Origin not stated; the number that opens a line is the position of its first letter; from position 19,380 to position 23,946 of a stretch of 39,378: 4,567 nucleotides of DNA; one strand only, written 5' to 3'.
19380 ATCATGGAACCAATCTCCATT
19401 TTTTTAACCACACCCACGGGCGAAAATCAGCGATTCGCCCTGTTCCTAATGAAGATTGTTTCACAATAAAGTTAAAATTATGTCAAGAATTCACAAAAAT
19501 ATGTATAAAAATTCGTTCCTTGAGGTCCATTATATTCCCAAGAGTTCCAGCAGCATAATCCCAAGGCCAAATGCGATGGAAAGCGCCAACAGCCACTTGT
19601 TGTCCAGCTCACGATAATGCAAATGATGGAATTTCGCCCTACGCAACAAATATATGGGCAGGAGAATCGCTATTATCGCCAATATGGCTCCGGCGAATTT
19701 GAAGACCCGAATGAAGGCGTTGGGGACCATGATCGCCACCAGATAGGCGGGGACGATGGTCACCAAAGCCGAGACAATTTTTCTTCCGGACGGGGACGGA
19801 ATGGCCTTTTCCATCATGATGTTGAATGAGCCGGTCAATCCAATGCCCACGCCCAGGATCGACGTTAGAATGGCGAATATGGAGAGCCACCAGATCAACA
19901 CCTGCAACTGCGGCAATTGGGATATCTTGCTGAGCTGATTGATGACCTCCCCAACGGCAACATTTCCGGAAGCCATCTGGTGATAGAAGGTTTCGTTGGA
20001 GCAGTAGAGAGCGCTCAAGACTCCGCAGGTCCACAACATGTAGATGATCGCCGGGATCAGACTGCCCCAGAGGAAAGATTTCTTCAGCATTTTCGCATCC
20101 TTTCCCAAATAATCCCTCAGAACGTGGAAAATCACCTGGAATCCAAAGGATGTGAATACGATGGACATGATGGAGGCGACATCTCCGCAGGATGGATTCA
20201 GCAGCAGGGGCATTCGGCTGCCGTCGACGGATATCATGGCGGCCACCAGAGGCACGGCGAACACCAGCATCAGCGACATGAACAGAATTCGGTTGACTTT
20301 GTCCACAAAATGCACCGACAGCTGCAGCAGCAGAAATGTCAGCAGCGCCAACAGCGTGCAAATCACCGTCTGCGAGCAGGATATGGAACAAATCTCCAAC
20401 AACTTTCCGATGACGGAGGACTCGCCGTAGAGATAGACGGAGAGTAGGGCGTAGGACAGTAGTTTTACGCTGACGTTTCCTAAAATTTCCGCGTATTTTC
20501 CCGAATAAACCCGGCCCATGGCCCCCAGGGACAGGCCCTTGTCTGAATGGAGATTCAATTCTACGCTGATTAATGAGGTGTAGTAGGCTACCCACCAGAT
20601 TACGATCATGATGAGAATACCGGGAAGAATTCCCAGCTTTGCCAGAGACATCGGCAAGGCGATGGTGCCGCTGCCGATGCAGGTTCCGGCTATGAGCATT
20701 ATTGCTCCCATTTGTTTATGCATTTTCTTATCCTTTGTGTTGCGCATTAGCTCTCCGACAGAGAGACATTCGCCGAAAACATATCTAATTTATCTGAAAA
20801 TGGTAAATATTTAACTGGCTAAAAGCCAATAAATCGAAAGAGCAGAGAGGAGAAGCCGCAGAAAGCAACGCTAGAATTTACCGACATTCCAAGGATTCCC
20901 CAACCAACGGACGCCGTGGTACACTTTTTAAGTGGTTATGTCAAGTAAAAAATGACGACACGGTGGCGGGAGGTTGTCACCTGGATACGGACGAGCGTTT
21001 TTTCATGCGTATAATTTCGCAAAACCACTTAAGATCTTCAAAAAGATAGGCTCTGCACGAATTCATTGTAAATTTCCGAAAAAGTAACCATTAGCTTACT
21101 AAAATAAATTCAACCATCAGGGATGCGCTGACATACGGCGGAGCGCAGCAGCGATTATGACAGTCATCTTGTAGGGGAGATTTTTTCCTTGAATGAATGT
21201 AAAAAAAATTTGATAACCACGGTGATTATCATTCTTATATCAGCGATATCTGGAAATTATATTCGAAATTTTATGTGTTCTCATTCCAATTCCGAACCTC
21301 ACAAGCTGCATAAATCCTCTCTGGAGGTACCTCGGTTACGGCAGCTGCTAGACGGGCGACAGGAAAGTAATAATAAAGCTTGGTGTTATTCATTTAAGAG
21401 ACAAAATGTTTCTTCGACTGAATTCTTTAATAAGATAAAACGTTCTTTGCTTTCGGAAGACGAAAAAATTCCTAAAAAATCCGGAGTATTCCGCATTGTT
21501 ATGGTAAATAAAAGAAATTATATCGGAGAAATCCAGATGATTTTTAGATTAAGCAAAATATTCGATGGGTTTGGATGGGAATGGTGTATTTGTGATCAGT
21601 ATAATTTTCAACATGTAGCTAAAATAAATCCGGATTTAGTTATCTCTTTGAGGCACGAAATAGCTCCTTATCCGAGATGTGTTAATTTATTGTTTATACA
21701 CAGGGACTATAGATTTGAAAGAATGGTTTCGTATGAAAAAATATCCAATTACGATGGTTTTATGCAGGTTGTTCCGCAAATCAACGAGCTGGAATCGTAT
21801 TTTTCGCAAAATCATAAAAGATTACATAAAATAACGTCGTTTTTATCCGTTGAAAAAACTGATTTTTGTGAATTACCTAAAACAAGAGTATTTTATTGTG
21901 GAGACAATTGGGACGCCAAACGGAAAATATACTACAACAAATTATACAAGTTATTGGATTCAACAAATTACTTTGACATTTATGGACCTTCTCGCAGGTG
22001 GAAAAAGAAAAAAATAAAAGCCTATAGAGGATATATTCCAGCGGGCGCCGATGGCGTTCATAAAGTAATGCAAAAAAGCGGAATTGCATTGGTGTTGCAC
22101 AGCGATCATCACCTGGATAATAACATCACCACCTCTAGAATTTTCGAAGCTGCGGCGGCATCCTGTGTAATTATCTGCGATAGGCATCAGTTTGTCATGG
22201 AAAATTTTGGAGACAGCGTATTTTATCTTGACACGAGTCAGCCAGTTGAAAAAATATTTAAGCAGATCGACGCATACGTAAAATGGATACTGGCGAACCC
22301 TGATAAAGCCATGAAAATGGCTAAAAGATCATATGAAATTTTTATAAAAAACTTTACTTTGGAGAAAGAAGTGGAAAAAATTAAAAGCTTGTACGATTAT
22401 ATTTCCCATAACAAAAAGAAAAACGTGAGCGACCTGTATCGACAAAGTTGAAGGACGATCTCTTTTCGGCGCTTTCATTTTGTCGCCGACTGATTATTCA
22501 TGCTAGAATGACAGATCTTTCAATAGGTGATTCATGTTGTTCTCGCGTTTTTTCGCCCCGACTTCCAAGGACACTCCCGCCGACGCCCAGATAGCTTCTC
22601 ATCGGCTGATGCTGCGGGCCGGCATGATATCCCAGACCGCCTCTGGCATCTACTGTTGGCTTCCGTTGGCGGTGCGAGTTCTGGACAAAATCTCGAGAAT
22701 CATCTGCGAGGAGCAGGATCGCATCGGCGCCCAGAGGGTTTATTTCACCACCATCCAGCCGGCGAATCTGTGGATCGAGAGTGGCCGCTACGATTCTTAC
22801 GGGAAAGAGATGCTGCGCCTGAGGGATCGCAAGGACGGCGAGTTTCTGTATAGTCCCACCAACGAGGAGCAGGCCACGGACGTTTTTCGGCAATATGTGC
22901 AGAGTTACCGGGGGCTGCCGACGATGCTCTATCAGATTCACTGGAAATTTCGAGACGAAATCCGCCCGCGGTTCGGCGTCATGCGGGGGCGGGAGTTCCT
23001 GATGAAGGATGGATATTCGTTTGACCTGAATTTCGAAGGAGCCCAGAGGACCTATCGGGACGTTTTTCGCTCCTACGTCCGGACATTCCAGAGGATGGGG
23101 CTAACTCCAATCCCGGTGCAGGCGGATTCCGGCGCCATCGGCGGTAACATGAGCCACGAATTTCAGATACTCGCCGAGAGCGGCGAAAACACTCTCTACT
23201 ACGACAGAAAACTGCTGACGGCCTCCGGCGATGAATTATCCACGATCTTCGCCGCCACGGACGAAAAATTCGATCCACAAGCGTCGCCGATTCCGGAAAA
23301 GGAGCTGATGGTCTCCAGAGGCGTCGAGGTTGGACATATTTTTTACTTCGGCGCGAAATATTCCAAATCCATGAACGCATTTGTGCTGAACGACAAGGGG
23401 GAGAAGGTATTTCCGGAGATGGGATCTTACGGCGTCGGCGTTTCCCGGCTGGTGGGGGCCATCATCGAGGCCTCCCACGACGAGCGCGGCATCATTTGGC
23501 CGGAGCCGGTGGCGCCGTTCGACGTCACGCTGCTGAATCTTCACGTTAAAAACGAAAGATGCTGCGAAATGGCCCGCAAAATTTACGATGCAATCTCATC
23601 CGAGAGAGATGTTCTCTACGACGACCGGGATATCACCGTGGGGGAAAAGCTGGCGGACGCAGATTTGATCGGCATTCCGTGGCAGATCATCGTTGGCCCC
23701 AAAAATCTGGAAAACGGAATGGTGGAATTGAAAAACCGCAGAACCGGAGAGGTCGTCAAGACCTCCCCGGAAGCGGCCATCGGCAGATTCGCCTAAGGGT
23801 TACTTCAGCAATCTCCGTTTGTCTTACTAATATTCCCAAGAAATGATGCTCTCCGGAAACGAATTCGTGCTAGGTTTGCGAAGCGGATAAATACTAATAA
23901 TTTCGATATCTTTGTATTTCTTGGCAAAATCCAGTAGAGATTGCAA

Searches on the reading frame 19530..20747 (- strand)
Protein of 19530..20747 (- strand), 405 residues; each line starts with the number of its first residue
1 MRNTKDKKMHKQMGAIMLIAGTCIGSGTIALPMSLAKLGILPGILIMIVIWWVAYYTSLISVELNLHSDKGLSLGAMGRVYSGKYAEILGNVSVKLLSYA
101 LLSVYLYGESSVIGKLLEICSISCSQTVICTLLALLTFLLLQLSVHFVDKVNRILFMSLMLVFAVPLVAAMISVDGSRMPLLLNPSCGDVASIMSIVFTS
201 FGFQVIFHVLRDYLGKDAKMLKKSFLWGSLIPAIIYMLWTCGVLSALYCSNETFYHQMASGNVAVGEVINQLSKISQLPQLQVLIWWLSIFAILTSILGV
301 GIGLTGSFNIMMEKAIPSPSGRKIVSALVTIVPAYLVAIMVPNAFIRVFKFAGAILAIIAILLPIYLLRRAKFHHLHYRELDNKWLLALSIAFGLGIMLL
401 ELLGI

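Call 25: search_protein_families(library=pfam, proteins=[window:19530-20747:-], max_evalue=0.001)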
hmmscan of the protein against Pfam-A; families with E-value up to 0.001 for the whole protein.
window:19530-20747:- (405 aa): 2 families
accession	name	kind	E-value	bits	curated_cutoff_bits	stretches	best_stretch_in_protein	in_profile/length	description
PF03222.19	Trp_Tyr_perm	-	1.9e-57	195.6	22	1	9-399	2-391/393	Tryptophan/tyrosine permease family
PF01490.24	Aa_trans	-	0.00038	19.7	25.6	0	15-364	8-365/410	Transmembrane amino acid transporter protein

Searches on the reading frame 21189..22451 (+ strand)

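Call 25: search_protein_families(library=pfam, proteins=[window:21189-22451:+], max_evalue=0.001)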
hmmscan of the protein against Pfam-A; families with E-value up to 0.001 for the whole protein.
window:21189-22451:+ (420 aa): 1 family
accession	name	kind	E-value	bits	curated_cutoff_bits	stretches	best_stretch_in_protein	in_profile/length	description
PF13524.12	Glyco_trans_1_2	-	2.7e-11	44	25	1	261-398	16-142/144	Glycosyl transferase-like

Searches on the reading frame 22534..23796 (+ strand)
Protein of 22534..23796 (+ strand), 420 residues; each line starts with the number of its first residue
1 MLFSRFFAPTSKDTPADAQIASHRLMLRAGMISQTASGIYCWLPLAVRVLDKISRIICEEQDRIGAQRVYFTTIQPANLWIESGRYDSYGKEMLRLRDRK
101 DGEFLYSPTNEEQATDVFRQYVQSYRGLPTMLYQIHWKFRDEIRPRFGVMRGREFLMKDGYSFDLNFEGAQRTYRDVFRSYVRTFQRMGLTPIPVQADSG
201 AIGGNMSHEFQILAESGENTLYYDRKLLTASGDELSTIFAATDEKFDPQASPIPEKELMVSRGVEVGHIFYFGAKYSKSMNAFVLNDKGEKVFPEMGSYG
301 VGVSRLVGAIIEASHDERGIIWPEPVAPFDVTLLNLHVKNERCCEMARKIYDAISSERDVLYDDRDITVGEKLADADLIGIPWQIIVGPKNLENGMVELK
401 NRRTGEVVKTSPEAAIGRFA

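Call 25: search_protein_families(library=pfam, proteins=[window:22534-23796:+], max_evalue=0.001)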
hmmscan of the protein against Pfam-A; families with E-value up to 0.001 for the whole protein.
window:22534-23796:+ (420 aa): 2 families
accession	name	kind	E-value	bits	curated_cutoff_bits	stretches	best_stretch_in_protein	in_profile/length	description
PF00587.30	tRNA-synt_2b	-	1.1e-24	87.9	29.3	1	97-312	4-177/179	tRNA synthetase class II core domain (G, H, P, S and T)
PF03129.25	HGTP_anticodon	-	4e-16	59.4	21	1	331-417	2-89/94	Anticodon binding domain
